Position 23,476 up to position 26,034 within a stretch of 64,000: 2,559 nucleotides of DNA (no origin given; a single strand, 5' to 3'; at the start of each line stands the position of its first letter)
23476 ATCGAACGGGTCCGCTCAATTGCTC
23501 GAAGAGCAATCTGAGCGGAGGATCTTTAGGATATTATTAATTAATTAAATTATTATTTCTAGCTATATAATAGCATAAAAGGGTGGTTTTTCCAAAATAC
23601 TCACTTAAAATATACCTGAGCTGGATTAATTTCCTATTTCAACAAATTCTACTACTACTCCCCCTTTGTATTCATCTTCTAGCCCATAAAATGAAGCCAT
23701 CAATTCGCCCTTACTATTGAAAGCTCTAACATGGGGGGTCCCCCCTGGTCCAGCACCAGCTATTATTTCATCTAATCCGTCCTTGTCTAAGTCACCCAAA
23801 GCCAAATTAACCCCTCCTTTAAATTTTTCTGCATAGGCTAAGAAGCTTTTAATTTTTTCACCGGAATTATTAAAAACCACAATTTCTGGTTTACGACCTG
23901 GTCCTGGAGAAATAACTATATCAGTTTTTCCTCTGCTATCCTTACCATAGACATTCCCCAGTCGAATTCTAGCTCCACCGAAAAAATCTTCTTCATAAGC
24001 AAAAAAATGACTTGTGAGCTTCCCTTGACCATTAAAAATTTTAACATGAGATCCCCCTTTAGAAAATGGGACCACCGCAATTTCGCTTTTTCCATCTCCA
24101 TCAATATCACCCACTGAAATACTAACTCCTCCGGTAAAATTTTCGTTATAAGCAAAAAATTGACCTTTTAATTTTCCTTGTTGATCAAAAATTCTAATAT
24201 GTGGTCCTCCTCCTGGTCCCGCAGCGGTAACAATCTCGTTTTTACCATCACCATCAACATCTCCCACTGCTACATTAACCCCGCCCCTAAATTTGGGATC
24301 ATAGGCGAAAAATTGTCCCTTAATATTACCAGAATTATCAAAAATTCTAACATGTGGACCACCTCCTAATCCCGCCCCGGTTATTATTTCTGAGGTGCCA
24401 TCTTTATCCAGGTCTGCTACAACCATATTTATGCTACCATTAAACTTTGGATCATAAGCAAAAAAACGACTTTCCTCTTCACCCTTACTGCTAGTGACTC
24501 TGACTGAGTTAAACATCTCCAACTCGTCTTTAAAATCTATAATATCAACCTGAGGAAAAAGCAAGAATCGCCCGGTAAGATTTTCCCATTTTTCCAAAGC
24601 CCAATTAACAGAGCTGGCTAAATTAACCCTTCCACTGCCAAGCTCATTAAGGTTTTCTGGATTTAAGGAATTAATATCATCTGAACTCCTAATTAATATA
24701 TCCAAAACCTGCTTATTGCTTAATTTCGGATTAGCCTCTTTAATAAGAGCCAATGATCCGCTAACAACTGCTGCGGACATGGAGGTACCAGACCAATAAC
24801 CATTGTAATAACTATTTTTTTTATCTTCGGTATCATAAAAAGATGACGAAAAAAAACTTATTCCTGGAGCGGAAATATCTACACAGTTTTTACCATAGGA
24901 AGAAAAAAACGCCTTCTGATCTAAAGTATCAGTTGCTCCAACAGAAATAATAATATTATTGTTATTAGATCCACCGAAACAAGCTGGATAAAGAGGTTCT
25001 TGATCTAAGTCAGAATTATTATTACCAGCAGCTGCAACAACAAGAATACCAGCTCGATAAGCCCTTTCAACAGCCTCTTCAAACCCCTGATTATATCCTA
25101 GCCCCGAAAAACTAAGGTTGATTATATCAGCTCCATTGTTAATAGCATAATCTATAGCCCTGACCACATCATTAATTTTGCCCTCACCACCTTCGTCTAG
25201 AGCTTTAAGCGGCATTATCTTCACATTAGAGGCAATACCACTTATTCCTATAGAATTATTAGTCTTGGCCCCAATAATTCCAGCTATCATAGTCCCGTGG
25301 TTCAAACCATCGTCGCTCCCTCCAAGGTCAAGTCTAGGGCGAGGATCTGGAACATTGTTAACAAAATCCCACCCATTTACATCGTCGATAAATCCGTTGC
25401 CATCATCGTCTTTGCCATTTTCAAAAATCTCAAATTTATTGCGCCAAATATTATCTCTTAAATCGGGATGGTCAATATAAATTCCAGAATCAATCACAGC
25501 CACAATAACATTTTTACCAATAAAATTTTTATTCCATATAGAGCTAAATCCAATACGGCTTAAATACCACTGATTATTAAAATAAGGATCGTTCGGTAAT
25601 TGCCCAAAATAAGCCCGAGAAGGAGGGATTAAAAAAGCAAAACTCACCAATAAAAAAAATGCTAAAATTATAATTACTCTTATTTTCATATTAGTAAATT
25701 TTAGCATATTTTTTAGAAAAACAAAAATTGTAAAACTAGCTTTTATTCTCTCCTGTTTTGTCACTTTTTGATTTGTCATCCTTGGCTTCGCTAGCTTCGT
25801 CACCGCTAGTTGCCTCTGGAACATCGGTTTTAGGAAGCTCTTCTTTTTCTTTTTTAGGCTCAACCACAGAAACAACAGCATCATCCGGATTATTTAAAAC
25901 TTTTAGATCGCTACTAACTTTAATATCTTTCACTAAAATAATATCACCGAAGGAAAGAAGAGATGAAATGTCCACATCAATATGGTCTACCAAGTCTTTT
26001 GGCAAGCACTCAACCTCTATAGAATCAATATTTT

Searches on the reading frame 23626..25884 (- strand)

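Call 8: search_protein_families(library=pfam, proteins=[window:23626-25884:-], max_evalue=0.01)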
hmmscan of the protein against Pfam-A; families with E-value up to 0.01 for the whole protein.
window:23626-25884:- (752 aa): 6 families
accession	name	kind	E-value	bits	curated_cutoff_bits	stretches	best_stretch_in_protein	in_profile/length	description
PF00082.27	Peptidase_S8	-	7.2e-58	196.6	21.8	1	123-412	1-282/288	Subtilase family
PF01839.29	FG-GAP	-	8.5e-18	64.3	22.1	3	535-558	2-25/37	FG-GAP repeat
PF13517.12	FG-GAP_3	-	2.2e-16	60.6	26.9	3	542-604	1-61/61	FG-GAP-like repeat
PF21348.3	RGL11_C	-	8.6e-07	28.5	27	0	533-554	233-254/490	Rhamnogalacturonan lyase family 11, C-terminal domain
PF25292.1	Beta-prop_CGLA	-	0.0038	17.2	26.8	0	538-576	34-69/316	Lambda-carrageenase beta-propeller domain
PF14783.12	BBS2_Mid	-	0.0043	17.6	27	0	539-556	3-20/108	Ciliary BBSome complex subunit 2, middle region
